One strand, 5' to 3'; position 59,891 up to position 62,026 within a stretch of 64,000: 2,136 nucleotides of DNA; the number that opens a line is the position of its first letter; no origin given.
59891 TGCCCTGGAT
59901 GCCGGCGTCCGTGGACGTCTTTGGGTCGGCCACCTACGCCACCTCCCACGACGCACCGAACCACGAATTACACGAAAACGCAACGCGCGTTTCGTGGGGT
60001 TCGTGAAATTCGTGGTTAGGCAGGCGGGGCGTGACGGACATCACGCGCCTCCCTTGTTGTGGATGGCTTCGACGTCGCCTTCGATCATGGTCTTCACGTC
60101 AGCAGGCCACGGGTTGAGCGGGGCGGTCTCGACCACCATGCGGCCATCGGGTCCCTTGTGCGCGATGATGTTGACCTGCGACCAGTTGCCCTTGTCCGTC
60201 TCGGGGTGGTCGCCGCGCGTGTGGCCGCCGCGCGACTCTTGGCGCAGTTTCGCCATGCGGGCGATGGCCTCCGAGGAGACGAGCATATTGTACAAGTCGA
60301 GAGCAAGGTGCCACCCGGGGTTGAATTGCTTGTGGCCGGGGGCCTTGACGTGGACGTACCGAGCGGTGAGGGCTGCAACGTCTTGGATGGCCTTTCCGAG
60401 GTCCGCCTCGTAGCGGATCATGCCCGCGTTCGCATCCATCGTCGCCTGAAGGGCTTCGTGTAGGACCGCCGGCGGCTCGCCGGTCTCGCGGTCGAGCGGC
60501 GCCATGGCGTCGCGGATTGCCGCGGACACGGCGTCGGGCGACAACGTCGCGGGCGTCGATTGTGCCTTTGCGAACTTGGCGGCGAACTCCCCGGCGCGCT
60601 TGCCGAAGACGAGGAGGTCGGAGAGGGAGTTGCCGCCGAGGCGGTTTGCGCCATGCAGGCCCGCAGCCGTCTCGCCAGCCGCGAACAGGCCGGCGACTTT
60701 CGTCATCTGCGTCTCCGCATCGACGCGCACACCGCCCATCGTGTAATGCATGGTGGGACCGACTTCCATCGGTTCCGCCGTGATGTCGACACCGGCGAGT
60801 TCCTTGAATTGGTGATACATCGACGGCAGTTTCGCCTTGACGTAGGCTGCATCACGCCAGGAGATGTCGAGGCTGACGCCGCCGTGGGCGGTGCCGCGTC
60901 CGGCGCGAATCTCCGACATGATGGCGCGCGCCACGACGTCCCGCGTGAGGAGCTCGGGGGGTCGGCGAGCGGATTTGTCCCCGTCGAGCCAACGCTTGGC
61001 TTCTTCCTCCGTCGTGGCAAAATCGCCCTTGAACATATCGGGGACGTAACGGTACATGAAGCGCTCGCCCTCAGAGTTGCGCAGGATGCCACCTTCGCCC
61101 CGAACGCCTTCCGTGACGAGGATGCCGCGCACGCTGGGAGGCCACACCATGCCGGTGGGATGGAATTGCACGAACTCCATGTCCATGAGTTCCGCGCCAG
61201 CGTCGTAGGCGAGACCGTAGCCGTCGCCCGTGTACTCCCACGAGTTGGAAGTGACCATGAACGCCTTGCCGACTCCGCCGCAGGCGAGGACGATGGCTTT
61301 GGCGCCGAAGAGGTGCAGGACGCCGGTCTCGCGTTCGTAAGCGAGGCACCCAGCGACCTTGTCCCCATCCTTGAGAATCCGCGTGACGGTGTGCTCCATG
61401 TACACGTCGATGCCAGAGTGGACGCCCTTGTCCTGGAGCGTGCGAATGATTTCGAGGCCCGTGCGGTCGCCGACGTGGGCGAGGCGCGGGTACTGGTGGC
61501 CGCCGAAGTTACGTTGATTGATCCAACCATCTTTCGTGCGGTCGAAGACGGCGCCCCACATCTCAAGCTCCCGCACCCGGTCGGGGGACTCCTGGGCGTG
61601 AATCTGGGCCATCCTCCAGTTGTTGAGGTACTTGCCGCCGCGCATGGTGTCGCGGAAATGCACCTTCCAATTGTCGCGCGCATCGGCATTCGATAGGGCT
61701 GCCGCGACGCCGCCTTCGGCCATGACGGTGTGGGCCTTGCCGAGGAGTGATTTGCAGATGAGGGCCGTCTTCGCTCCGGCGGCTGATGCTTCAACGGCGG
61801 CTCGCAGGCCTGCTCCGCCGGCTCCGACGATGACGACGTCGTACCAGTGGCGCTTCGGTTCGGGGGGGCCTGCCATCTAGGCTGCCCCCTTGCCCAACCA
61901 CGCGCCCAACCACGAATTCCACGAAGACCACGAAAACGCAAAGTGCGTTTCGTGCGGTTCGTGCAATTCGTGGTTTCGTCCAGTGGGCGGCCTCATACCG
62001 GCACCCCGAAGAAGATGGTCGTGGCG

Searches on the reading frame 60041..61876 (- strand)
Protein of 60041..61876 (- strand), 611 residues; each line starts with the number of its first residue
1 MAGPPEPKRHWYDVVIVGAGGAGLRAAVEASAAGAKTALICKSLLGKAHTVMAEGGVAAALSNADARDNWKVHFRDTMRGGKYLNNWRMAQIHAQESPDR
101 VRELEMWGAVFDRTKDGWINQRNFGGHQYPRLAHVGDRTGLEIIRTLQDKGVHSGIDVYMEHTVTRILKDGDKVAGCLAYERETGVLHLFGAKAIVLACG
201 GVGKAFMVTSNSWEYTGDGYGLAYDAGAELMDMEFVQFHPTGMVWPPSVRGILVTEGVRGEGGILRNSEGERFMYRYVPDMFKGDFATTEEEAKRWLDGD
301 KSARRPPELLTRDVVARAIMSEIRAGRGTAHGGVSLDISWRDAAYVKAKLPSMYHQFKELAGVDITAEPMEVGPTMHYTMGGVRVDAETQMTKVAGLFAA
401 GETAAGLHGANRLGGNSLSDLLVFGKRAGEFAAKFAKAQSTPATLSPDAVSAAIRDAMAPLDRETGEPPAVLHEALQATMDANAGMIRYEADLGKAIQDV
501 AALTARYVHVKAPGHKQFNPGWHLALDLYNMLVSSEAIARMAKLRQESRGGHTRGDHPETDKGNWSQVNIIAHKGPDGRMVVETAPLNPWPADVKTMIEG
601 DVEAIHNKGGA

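Call 109: search_protein_families(library=ncbifam, proteins=[window:60041-61876:-], max_evalue=1e-10)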
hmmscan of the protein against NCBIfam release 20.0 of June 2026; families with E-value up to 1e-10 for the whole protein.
window:60041-61876:- (611 aa): 31 families (the best 25 are shown)
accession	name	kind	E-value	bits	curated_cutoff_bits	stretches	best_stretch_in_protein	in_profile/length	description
NF005866.0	PRK07803.1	equivalog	1.2e-285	948.7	819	1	8-599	5-610/631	fumarate reductase/succinate dehydrogenase flavoprotein subunit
NF004900.0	PRK06263.1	equivalog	6.6e-164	546.5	718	2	12-280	8-275/546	fumarate reductase (CoM/CoB) subunit TfrA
TIGR01812.1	sdhA_frdA_Gneg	subfamily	1.5e-155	518.9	567.3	1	13-575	1-546/568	succinate dehydrogenase or fumarate reductase, flavoprotein subunit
TIGR01816.1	sdhA_forward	equivalog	1e-138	463.1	727.35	2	10-281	1-274/584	succinate dehydrogenase flavoprotein subunit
NF004724.0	PRK06069.1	subfamily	4.3e-137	457.7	826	2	12-282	6-275/577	succinate dehydrogenase/fumarate reductase flavoprotein subunit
NF005037.0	PRK06452.1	equivalog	2e-123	412.9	862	2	11-282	5-273/566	succinate dehydrogenase flavoprotein subunit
NF006686.0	PRK09231.1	equivalog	1.4e-118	397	854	1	12-582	6-564/598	fumarate reductase (quinol) flavoprotein subunit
NF004613.0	PRK05945.1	equivalog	5e-117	391.9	824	2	12-281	4-271/575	succinate dehydrogenase/fumarate reductase flavoprotein subunit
TIGR01176.1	fum_red_Fp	equivalog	7.1e-111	371.6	932.7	1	13-583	5-563/580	fumarate reductase (quinol) flavoprotein subunit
NF005867.0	PRK07804.1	equivalog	7.7e-104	347.9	639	2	12-275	19-286/548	L-aspartate oxidase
TIGR00551.1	nadB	equivalog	2.2e-101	340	452.75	2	12-279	3-264/489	L-aspartate oxidase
NF042982.1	MFR_Fp_SdhA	equivalog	3e-99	333.1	1100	2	13-279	49-313/612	8-methylmenaquinol:fumarate reductase flavoprotein subunit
NF006383.0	PRK08626.1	equivalog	3.5e-99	332.8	663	1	11-568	5-564/657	fumarate reductase flavoprotein subunit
NF005701.0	PRK07512.1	equivalog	1.1e-96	324.2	528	2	12-280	10-273/516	L-aspartate oxidase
NF005978.0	PRK08071.1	equivalog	1.7e-90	303.9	621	2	13-277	5-263/514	L-aspartate oxidase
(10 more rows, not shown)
